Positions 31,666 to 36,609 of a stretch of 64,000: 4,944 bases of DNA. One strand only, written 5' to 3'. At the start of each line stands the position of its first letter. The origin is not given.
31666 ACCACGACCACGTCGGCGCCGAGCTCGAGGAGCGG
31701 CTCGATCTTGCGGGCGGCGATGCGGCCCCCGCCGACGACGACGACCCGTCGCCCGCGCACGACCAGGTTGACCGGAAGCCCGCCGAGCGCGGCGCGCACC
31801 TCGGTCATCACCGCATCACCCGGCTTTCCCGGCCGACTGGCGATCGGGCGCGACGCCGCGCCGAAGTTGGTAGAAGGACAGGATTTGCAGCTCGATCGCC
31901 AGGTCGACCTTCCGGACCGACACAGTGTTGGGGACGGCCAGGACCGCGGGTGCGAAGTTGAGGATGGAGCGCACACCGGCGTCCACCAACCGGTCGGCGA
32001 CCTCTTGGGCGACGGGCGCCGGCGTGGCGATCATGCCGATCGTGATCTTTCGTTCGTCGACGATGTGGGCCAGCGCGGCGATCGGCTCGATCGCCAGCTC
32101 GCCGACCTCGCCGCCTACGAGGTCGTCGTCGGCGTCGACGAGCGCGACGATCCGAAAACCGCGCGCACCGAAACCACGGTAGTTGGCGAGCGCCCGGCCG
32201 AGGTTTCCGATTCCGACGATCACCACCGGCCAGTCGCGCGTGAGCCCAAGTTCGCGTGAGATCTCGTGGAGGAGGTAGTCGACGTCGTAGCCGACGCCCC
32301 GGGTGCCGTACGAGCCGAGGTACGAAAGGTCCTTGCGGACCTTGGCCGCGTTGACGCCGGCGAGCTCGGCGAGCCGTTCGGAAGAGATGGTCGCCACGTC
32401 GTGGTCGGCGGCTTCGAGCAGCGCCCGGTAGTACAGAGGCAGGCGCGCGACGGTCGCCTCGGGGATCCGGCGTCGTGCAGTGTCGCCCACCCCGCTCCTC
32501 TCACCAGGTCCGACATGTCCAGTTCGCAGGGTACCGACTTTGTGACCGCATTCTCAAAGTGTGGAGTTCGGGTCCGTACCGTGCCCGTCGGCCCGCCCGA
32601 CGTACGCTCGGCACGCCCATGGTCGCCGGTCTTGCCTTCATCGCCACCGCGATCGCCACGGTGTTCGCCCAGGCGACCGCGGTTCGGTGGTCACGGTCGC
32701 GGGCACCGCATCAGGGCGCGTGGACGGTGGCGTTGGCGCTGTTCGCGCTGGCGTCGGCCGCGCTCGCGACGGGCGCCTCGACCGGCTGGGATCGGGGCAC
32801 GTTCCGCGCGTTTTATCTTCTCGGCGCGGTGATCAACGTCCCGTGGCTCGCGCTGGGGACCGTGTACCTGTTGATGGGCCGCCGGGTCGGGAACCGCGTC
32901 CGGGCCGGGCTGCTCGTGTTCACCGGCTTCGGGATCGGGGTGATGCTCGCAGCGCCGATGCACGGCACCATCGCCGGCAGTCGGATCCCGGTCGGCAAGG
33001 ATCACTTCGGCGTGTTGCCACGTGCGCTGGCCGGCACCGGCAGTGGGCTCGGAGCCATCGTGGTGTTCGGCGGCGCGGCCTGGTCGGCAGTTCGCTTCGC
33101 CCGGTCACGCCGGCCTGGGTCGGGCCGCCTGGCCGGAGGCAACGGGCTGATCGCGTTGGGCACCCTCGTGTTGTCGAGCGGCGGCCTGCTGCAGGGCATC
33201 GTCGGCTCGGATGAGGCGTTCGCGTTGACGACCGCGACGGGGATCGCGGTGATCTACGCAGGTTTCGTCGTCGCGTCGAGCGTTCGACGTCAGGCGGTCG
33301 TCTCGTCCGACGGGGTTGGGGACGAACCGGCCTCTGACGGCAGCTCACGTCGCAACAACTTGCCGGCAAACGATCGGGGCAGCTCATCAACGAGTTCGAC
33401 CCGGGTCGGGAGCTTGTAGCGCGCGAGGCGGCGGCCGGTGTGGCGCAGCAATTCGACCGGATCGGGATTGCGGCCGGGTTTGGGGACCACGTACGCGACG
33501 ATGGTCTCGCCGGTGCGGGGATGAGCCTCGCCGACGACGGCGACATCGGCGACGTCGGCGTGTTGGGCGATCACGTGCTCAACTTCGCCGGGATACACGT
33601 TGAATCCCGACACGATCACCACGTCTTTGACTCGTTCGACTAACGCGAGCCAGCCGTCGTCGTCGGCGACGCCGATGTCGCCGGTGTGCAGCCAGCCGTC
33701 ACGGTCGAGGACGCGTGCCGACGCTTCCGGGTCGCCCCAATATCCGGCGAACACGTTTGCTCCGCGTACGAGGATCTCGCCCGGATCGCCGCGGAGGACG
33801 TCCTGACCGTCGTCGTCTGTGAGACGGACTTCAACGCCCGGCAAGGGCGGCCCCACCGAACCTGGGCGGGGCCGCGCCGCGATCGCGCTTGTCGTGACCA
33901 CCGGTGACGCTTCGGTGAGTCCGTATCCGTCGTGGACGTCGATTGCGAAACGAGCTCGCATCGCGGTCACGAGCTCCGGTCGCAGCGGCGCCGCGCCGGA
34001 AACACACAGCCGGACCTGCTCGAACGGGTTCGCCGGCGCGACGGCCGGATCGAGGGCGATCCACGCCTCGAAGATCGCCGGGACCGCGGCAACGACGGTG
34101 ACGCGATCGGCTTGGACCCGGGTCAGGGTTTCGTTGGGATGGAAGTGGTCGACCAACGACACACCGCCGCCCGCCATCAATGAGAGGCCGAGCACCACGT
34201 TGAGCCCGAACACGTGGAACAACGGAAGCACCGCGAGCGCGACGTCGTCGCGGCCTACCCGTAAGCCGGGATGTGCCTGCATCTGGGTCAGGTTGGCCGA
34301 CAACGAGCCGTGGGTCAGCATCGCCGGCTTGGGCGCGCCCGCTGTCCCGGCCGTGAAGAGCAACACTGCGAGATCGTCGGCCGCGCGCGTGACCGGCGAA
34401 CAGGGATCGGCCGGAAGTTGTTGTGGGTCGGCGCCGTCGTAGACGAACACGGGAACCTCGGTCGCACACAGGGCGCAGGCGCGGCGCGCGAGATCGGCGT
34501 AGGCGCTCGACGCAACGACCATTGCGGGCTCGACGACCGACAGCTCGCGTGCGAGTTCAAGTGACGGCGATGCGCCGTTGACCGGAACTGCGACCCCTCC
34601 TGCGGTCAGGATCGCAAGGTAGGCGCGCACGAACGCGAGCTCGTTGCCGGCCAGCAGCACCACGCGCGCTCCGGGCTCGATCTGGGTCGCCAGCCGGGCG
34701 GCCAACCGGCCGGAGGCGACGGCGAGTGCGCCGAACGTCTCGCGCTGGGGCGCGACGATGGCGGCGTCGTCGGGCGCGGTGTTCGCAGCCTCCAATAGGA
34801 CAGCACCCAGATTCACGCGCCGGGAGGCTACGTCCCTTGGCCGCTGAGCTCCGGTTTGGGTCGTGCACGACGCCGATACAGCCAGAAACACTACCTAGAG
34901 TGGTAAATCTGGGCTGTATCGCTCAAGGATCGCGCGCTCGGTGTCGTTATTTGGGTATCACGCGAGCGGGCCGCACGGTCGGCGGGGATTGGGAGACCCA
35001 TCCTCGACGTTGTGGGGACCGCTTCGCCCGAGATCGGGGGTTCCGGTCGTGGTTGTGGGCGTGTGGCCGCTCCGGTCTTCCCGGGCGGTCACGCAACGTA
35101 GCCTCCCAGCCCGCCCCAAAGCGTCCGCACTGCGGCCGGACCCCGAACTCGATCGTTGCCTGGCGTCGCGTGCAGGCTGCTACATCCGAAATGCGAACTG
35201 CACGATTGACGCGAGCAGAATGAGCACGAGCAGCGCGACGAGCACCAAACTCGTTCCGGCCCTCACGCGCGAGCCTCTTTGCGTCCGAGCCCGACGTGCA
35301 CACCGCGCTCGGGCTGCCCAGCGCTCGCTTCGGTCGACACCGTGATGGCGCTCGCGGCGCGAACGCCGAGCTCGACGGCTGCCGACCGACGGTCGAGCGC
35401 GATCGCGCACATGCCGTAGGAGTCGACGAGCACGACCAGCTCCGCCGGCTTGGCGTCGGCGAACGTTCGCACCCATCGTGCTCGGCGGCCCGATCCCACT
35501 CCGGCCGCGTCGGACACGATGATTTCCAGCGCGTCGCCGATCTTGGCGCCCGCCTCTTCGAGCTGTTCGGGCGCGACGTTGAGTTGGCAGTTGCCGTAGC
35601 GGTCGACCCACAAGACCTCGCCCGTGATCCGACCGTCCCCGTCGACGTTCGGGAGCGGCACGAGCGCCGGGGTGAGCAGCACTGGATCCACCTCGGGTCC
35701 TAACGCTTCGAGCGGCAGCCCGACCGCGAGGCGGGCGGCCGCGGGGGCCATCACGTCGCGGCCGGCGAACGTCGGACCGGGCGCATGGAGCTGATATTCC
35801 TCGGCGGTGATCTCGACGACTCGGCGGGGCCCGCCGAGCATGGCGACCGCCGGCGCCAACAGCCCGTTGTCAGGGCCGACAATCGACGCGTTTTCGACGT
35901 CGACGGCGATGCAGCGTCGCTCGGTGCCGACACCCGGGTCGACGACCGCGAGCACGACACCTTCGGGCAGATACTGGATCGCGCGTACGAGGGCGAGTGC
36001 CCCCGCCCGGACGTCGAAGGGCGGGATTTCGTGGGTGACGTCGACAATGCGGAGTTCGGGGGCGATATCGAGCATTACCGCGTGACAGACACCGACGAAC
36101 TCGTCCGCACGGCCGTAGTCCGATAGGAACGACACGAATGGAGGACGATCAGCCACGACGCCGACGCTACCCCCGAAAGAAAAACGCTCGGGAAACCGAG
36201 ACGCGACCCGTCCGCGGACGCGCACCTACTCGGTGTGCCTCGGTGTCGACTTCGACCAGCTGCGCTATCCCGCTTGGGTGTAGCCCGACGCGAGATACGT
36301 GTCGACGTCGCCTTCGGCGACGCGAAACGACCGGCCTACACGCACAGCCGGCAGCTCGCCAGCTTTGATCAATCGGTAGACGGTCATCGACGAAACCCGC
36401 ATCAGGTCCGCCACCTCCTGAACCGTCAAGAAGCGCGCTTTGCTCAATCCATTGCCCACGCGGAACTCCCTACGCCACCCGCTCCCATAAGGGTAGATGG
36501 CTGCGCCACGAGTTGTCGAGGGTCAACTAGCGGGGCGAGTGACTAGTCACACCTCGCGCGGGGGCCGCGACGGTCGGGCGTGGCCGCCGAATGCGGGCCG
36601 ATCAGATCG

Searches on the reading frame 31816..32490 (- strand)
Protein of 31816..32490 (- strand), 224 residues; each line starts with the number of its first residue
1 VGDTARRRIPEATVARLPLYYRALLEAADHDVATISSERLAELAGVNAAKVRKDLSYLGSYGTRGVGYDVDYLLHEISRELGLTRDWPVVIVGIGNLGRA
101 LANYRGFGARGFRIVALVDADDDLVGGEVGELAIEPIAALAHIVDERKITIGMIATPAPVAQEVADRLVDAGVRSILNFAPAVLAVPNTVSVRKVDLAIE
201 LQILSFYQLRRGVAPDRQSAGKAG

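Call 52: search_protein_families(library=pfam, proteins=[window:31816-32490:-], max_evalue=0.00001)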
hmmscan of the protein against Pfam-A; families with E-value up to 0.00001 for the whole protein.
window:31816-32490:- (224 aa): 2 families
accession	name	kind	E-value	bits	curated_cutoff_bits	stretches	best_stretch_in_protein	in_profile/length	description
PF02629.25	CoA_binding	-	7.4e-20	72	22.3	1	85-181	2-96/97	CoA binding domain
PF06971.19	Put_DNA-bind_N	-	1.5e-19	70.3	27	1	9-56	2-49/49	Putative DNA-binding protein N-terminus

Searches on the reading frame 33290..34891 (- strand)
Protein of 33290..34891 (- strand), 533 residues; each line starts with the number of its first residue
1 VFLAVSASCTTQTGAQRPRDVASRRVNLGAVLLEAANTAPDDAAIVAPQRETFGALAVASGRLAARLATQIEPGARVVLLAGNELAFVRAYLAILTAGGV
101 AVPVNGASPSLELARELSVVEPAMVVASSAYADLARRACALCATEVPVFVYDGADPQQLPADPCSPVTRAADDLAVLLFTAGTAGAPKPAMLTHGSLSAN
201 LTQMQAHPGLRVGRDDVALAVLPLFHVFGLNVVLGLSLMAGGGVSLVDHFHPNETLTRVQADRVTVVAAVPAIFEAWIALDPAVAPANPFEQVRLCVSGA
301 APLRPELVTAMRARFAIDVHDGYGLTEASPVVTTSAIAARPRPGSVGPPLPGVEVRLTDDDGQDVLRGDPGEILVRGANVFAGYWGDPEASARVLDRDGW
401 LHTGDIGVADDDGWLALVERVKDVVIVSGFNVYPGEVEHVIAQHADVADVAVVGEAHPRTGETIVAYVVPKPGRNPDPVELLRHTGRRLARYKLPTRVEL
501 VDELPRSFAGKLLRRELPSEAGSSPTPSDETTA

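Call 52: search_protein_families(library=pfam, proteins=[window:33290-34891:-], max_evalue=0.00001)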
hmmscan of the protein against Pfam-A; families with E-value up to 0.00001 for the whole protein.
window:33290-34891:- (533 aa): 2 families
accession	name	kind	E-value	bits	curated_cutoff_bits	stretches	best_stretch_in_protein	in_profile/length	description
PF00501.34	AMP-binding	-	1.6e-78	264.6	29.9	1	34-385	3-384/384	AMP-binding enzyme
PF13193.12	AMP-binding_C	-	3.4e-19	70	24.5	1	436-511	1-76/76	AMP-binding enzyme C-terminal domain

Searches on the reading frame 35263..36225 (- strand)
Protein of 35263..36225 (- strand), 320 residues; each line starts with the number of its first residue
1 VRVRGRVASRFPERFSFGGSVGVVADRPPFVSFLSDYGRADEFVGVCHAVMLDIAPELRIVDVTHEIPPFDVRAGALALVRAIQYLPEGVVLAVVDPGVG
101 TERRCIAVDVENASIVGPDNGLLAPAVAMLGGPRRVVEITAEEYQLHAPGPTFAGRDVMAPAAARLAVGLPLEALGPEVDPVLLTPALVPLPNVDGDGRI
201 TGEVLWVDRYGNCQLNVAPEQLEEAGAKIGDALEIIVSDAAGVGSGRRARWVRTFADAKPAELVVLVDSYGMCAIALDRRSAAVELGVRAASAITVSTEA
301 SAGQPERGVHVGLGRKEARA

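Call 36: search_protein_families(library=pfam, proteins=[window:35263-36225:-], max_evalue=0.001)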
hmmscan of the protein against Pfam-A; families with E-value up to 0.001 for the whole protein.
window:35263-36225:- (320 aa): 2 families
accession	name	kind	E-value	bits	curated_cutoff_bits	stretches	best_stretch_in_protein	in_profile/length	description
PF01887.21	SAM_HAT_N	-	7.9e-47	159.1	26.3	1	31-176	1-145/145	SAM hydroxide adenosyltransferase N-terminal domain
PF20257.3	SAM_HAT_C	-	3.6e-16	59.7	25.5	1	202-294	1-83/84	SAM hydroxide adenosyltransferase C-terminal domain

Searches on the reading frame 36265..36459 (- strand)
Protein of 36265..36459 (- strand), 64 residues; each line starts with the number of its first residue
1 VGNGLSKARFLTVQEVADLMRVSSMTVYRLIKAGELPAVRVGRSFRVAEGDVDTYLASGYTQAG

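Call 52: search_protein_families(library=pfam, proteins=[window:36265-36459:-], max_evalue=0.00001)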
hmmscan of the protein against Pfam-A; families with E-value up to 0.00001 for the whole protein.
window:36265-36459:- (64 aa): 1 family
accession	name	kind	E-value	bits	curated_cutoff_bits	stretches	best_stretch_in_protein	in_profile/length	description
PF12728.13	HTH_17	-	1.8e-16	60.5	27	1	10-58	1-49/51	Helix-turn-helix domain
